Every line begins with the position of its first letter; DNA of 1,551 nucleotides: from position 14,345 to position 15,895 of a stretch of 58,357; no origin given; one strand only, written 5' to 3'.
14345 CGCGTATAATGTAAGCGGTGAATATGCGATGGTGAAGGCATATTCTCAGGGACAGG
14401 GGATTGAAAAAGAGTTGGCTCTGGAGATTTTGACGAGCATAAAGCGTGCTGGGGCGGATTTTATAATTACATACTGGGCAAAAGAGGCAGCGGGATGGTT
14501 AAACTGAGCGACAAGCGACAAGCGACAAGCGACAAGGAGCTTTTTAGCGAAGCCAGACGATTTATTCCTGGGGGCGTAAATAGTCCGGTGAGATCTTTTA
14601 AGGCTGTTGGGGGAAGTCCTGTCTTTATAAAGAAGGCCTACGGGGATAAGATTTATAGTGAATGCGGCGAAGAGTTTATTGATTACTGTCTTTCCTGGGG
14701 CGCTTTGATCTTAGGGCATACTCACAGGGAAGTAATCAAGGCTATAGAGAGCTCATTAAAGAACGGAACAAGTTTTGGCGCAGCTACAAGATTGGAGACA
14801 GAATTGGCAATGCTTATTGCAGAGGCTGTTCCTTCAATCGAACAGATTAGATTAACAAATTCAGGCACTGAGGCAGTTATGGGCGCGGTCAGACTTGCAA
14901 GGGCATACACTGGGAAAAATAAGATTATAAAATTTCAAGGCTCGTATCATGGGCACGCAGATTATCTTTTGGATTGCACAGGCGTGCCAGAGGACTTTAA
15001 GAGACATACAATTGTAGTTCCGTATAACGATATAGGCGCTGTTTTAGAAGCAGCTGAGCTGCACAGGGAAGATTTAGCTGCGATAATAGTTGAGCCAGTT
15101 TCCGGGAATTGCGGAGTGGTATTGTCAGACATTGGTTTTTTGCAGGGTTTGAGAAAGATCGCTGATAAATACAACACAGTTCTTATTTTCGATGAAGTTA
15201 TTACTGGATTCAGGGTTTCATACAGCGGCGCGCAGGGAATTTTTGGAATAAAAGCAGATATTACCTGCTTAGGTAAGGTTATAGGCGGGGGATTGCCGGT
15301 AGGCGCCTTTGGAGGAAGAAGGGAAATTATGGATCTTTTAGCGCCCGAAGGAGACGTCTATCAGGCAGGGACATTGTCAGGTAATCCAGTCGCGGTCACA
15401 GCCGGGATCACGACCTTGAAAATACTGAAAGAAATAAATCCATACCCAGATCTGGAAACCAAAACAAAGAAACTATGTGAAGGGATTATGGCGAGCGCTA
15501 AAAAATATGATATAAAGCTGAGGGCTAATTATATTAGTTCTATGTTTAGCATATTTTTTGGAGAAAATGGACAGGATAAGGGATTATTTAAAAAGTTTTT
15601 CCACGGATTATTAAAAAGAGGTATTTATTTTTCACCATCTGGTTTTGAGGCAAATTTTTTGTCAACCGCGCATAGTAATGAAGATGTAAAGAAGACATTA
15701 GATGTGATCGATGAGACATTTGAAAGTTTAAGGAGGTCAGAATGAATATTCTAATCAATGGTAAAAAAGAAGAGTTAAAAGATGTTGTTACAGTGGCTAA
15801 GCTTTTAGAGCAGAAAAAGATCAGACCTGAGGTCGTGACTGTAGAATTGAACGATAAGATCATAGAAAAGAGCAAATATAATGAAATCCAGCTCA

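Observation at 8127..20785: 12.6-kb single-strand operon merging sulfate reduction, siroheme precursor synthesis and two protein-thiocarboxylate routes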

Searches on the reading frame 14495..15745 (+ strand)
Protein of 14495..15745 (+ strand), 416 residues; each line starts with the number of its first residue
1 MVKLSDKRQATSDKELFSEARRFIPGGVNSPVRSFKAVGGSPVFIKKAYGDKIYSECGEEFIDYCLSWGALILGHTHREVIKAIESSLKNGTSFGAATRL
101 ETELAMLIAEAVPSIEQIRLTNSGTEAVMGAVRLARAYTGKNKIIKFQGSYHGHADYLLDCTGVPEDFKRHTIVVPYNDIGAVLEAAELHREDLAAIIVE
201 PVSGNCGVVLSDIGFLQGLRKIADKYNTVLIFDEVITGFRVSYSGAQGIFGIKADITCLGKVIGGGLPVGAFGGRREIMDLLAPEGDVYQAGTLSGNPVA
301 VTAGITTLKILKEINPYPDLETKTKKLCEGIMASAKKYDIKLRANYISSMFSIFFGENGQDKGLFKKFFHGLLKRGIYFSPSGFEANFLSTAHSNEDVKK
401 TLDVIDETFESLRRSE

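Call 3: search_protein_families(library=pfam, proteins=[window:14495-15745:+])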
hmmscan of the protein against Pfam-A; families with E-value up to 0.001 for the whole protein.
window:14495-15745:+ (416 aa): 2 families
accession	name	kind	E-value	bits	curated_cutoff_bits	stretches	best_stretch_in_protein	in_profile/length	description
PF00202.27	Aminotran_3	-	2.6e-64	217.8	30.5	1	42-385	10-377/403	Aminotransferase class-III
PF00155.27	Aminotran_1_2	-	2.7e-05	24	19.7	1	83-381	30-332/361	Aminotransferase class I and II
